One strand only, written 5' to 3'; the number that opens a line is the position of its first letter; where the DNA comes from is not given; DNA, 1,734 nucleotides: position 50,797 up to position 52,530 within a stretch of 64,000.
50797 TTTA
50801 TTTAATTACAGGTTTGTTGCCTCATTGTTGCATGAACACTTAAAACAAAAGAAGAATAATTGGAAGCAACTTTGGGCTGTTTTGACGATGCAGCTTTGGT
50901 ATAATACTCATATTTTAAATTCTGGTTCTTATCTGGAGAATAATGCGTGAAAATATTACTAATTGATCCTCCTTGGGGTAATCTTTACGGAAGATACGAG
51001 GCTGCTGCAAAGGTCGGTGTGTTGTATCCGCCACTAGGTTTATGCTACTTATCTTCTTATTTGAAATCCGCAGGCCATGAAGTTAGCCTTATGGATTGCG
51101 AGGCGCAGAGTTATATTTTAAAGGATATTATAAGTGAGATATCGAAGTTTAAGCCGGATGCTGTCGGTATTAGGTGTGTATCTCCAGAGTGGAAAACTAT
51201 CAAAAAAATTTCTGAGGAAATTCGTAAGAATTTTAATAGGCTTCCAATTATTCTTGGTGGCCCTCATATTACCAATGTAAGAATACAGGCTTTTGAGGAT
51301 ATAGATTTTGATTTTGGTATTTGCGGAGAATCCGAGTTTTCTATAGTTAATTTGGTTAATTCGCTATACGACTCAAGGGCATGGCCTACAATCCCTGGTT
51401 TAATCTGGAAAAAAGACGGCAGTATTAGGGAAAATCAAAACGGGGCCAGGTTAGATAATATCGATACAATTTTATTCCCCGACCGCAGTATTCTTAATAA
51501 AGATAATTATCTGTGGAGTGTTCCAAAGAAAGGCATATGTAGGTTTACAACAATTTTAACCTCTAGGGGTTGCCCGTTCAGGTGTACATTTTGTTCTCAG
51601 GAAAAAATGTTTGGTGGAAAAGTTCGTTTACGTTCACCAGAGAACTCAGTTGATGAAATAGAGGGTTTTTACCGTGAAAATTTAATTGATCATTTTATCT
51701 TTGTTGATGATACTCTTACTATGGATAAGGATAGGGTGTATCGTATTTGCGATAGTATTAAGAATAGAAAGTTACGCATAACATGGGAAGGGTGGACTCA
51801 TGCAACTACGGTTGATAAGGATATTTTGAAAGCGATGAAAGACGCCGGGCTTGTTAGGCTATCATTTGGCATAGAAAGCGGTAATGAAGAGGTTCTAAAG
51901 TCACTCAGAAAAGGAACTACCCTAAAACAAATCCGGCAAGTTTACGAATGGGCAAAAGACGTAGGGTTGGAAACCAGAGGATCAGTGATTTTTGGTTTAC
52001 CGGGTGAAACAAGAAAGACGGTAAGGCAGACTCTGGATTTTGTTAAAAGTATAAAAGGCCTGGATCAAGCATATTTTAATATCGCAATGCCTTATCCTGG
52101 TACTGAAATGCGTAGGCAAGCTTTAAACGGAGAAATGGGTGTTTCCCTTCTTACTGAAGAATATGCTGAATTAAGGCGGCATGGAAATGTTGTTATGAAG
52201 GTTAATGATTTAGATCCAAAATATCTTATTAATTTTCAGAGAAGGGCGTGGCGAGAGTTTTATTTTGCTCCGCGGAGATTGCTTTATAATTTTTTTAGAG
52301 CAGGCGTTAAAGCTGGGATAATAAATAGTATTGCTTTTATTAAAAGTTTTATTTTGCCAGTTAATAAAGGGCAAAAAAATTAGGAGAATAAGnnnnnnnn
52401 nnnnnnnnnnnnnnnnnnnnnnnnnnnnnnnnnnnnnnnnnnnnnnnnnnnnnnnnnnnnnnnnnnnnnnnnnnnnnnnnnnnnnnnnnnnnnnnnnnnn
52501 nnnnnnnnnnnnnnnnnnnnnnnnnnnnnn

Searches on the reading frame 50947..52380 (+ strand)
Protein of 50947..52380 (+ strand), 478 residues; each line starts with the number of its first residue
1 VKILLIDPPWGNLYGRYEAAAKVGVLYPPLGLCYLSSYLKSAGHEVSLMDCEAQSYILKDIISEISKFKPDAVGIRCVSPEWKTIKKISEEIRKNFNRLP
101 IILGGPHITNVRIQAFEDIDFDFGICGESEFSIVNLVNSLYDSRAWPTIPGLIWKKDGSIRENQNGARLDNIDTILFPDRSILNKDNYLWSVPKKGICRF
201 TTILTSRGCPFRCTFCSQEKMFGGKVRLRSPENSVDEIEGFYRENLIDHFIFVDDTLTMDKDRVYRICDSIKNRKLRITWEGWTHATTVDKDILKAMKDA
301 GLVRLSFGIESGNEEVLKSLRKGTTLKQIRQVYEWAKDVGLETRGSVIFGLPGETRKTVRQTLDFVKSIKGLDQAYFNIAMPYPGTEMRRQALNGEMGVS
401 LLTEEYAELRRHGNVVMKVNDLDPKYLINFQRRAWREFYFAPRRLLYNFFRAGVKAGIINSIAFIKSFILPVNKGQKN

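Call 42: search_protein_families(library=pfam, proteins=[window:50947-52380:+], max_evalue=0.00001)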
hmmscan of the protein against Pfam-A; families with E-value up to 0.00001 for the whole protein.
window:50947-52380:+ (478 aa): 2 families
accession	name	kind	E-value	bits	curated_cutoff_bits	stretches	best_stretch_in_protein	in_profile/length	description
PF04055.27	Radical_SAM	-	2.5e-30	106.3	29.5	1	204-366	2-166/166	Radical SAM superfamily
PF02310.24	B12-binding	-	1.4e-20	73.7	32.1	1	20-131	5-115/121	B12 binding domain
